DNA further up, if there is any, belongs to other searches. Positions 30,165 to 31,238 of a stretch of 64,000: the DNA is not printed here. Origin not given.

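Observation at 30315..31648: Two-gene minus-strand pair encoding an unknown 165-aa protein and an extremely acidic A/E/L/G low-complexity 257-aa protein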

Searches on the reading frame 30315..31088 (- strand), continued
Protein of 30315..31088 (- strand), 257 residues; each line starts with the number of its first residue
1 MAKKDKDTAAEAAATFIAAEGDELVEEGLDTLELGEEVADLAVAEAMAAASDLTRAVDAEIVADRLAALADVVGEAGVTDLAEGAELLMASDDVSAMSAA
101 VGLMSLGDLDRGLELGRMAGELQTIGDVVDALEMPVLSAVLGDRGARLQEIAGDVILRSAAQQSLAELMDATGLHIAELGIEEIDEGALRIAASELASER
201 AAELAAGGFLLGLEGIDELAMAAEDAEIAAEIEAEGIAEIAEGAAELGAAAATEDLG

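Call 51: search_protein_families(library=pfam, alignment_id=A4, max_evalue=0.00001)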
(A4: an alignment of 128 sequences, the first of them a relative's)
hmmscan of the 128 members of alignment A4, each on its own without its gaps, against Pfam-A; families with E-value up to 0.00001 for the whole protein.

A. member 1, L098:4-581:- (192 aa): 1 family
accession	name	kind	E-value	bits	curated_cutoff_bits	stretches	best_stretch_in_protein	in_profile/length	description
PF04020.18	Phage_holin_4_2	-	1.6e-20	74.1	28.8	1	12-121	1-103/105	Mycobacterial 4 TMS phage holin, superfamily IV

B. families by the number of members that match (of 128 scanned): 76 families (the first 25 are shown)
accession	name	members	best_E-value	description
PF06897.17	DUF1269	9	1.2e-38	Protein of unknown function (DUF1269)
PF04525.18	LOR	6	1.1e-15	LURP-one-related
PF01594.21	AI-2E_transport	3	4.6e-44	AI-2E family transporter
PF03631.20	Virul_fac_BrkB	3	1.3e-39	Virulence factor BrkB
PF03724.22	META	3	5.7e-28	META domain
PF09851.14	SHOCT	3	4.3e-10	Short C-terminal domain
PF00916.26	Sulfate_transp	2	4.1e-90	Sulfate permease family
PF01740.26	STAS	2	4.4e-18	STAS domain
PF07885.22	Ion_trans_2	2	5.1e-18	Ion channel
PF13649.12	Methyltransf_25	2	6.3e-17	Methyltransferase domain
PF03729.18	DUF308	2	1.1e-14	Short repeat of unknown function (DUF308)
PF12838.12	Fer4_7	2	9.8e-13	4Fe-4S dicluster domain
PF13847.12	Methyltransf_31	2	9.3e-11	Methyltransferase domain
PF14697.11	Fer4_21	2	7.4e-10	4Fe-4S dicluster domain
PF13187.11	Fer4_9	2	2.2e-09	4Fe-4S dicluster domain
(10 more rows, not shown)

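Call 55: list_cluster_members(proteins=[window:30315-31088:-, P0004, P0023, P0024, P0050, P0130, P0072])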
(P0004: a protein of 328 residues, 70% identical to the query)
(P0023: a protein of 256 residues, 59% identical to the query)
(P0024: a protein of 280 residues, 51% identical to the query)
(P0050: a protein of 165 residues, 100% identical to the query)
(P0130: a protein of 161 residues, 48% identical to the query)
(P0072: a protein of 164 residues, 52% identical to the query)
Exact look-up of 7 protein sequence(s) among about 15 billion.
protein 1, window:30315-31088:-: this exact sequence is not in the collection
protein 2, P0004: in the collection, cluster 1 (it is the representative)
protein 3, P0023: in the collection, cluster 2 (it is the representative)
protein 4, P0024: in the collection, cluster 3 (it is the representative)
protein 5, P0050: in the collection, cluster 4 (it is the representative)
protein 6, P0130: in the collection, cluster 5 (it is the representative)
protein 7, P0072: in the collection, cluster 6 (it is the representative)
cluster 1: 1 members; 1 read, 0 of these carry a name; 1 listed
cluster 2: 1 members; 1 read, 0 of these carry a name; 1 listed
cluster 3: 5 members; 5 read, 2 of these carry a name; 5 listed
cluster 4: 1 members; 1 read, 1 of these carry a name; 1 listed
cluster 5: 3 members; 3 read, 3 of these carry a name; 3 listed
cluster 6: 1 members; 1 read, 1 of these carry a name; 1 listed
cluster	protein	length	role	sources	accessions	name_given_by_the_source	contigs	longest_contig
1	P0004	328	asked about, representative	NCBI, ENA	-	-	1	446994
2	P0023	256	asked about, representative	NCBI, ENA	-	-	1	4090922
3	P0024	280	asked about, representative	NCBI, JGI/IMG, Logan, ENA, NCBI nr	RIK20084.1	MAG: hypothetical protein DCC51_07965 [Anaerolineae bacterium]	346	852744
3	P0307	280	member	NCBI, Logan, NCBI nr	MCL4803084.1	MAG: hypothetical protein KJ046_02155 [Anaerolineae bacterium] | hypothetical protein [Anaerolineae bacterium]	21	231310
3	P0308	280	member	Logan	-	-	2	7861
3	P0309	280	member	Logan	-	-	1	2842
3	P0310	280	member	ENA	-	-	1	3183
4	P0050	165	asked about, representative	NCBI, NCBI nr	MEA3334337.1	MAG: hypothetical protein U9R25_00390 [Chloroflexota bacterium] | hypothetical protein [Chloroflexota bacterium]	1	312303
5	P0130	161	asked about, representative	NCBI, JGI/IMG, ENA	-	cell pole-organizing protein PopZ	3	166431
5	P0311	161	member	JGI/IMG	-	cell pole-organizing protein PopZ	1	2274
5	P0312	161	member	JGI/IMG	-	cell pole-organizing protein PopZ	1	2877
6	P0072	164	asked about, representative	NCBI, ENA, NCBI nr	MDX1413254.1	MAG: hypothetical protein R3293_03635 [Candidatus Promineifilaceae bacterium] | hypothetical protein [Candidatus Promineifilaceae bacterium]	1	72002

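Call 63: search_protein_families(library=padloc, proteins=[window:30315-31088:-], max_evalue=1)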
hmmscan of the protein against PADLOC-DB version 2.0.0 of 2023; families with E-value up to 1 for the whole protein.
window:30315-31088:- (257 aa): 0 families

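Call 64: search_protein_families(library=phrogs, proteins=[window:30315-31088:-], max_evalue=1)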
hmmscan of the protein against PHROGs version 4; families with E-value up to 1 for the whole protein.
window:30315-31088:- (257 aa): 0 families

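Call 66: search_protein_families(library=pfam, proteins=[L001:6774-7073:+, L001:7188-7664:+, L091:9733-10614:-, L093:8814-9392:+, L093:7589-7855:+, L093:9497-9985:+, L093:10061-10351:+, L096:5798-6325:-, L094:612-1394:+], max_evalue=0.01)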
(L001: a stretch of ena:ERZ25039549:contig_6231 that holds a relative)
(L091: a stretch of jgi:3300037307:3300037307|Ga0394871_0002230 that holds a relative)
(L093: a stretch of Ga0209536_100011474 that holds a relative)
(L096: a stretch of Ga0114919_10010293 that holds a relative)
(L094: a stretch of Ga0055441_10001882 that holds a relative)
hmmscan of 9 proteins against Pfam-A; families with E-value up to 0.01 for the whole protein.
L001:6774-7073:+ (100 aa): 0 families

L001:7188-7664:+ (159 aa): 0 families

L091:9733-10614:- (293 aa): 4 families
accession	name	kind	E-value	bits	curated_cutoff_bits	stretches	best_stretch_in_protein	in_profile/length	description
PF14229.12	DUF4332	-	5e-22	78.8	23.2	1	15-127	7-121/122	Domain of unknown function (DUF4332)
PF14520.12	HHH_5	-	5.2e-08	33.7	27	1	62-97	3-38/57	Helix-hairpin-helix domain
PF11731.14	Cdd1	-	1e-05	26.1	25.5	1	61-104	6-49/86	Pathogenicity locus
PF11798.14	IMS_HHH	-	0.0013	19.3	24.4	0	62-82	12-32/32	IMS family HHH motif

L093:8814-9392:+ (193 aa): 1 family
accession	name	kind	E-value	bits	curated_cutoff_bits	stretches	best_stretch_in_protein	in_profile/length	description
PF03724.22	META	-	2.9e-17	63.1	24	1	92-178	20-102/109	META domain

L093:7589-7855:+ (89 aa): 1 family
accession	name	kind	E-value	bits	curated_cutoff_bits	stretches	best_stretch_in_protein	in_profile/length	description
PF12732.12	YtxH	-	1.7e-13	51.3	37.5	1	15-77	2-64/71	YtxH-like protein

L093:9497-9985:+ (163 aa): 1 family
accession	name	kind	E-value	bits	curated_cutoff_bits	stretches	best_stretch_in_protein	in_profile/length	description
PF06897.17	DUF1269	-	1.2e-33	115.9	26.9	1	61-161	1-99/100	Protein of unknown function (DUF1269)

L093:10061-10351:+ (96 aa): 0 families

L096:5798-6325:- (176 aa): 0 families

L094:612-1394:+ (261 aa): 1 family
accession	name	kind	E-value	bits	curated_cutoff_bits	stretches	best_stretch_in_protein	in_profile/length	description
PF14023.12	Bestrophin-like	-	8.1e-09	35.8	32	1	56-245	39-228/232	Bestrophin-like domain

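Call 71: search_protein_families(library=pfam, proteins=[P0193, P0209, P0217, P0268, P0299, P0289, P0265, P0281, P0218, P0020], max_evalue=0.01)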
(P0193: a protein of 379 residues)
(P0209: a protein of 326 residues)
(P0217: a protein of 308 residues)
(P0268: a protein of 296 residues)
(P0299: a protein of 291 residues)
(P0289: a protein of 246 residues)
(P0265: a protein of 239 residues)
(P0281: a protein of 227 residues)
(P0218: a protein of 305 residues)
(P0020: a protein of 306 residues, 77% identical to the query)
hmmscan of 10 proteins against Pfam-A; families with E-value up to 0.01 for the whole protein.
P0193 (379 aa): 3 families
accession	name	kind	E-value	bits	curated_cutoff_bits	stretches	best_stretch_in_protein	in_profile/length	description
PF14229.12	DUF4332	-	1.3e-40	138.8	23.2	1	253-373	1-122/122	Domain of unknown function (DUF4332)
PF14520.12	HHH_5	-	2.1e-05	25.3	27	1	248-304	3-54/57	Helix-hairpin-helix domain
PF11731.14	Cdd1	-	0.003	18.2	25.5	0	307-349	8-50/86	Pathogenicity locus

P0209 (326 aa): 0 families

P0217 (308 aa): 0 families

P0268 (296 aa): 0 families

P0299 (291 aa): 5 families
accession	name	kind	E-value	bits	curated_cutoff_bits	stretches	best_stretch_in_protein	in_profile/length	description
PF13620.12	CarboxypepD_reg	-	2.5e-17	63.4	32.3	1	29-110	2-82/82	Carboxypeptidase regulatory-like domain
PF13715.12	CarbopepD_reg_2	-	9.9e-17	61.2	32.2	1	29-121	1-88/88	CarboxypepD_reg-like domain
PF17210.9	SdrD_B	-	1.8e-06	28.6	29.7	1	35-131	17-109/112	SdrD B-like domain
PF17802.7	SpaA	-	5.2e-06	27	23.1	1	28-108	2-88/91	Prealbumin-like fold domain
PF11974.14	bMG3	-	0.0073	16.7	34.9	0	37-93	23-80/103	Bacterial alpha-2-macroglobulin MG3 domain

P0289 (246 aa): 1 family
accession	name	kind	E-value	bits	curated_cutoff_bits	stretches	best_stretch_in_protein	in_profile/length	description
PF03372.29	Exo_endo_phos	-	0.00075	19.8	24.5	1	61-113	1-53/225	Endonuclease/Exonuclease/phosphatase family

P0265 (239 aa): 1 family
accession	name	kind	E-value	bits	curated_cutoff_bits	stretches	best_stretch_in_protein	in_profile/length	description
PF02653.21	BPD_transp_2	-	1.1e-05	25.2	26.8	1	8-77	2-71/269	Branched-chain amino acid transport system / permease component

P0281 (227 aa): 0 families

P0218 (305 aa): 0 families

P0020 (306 aa): 0 families

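Call 86: list_cluster_members(proteins=[P0193, P0217, P0001, P0003])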
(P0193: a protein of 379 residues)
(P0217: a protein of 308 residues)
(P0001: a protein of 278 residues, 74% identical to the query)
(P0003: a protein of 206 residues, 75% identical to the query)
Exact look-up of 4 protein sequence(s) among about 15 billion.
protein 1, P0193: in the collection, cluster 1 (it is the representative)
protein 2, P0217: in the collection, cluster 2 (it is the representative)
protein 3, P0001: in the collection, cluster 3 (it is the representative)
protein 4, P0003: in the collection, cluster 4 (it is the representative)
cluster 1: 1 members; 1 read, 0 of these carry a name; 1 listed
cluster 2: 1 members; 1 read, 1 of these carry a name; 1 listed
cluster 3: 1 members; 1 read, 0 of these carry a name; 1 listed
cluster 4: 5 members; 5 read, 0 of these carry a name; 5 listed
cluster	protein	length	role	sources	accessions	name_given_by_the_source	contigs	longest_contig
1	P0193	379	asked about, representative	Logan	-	-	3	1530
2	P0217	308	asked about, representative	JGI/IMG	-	hypothetical protein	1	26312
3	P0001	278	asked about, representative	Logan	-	-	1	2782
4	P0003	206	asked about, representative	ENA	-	-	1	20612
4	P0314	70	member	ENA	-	-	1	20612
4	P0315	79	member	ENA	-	-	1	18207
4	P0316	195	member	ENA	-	-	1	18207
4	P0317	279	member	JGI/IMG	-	-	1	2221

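Call 87: find_homologous_proteins(query=P0193, max_evalue=1e-10)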
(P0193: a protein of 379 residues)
Query P0193 (379 aa): 135 proteins with E <= 1e-10 among 8000 candidates; the best 120 are listed.
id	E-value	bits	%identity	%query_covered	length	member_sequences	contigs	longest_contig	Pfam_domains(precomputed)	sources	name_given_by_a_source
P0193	2.3e-225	766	100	100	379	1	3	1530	PF14520.13,PF14229.13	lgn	-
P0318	1.5e-75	273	70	49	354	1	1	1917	PF14520.13,PF14229.13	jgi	jgi:predicted flap endonuclease-1-like 5' DNA nuclease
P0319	1.6e-73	266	81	38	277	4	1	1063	PF14520.13,PF14229.13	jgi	jgi:predicted flap endonuclease-1-like 5' DNA nuclease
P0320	1.0e-72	264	76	44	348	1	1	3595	PF14520.13,PF14229.13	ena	-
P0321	2.0e-72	263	82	37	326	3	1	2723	PF14520.13,PF14229.13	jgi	jgi:predicted flap endonuclease-1-like 5' DNA nuclease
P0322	5.4e-72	261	77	41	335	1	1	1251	PF14520.13,PF14229.13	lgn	-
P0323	6.9e-72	261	76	40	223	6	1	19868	PF14520.13,PF14229.13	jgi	jgi:predicted flap endonuclease-1-like 5' DNA nuclease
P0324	1.3e-70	257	78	41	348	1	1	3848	PF14520.13,PF11731.15,PF14229.13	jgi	jgi:predicted flap endonuclease-1-like 5' DNA nuclease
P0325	3.2e-70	256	77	41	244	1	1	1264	PF14520.13,PF11731.15,PF14229.13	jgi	jgi:predicted flap endonuclease-1-like 5' DNA nuclease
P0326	2.3e-69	253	74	35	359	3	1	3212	PF14520.13,PF14229.13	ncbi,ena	-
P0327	1.1e-67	247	75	35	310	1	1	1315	PF14520.13,PF14229.13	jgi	jgi:predicted flap endonuclease-1-like 5' DNA nuclease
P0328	3.0e-66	243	75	35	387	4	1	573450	PF14520.13,PF14229.13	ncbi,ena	-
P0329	5.0e-66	242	74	37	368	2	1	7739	PF14520.13,PF14229.13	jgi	jgi:predicted flap endonuclease-1-like 5' DNA nuclease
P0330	4.7e-65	239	74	40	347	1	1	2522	PF14520.13,PF11731.15,PF14229.13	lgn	-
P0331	2.4e-64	236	68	39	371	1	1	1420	PF14520.13,PF14229.13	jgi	-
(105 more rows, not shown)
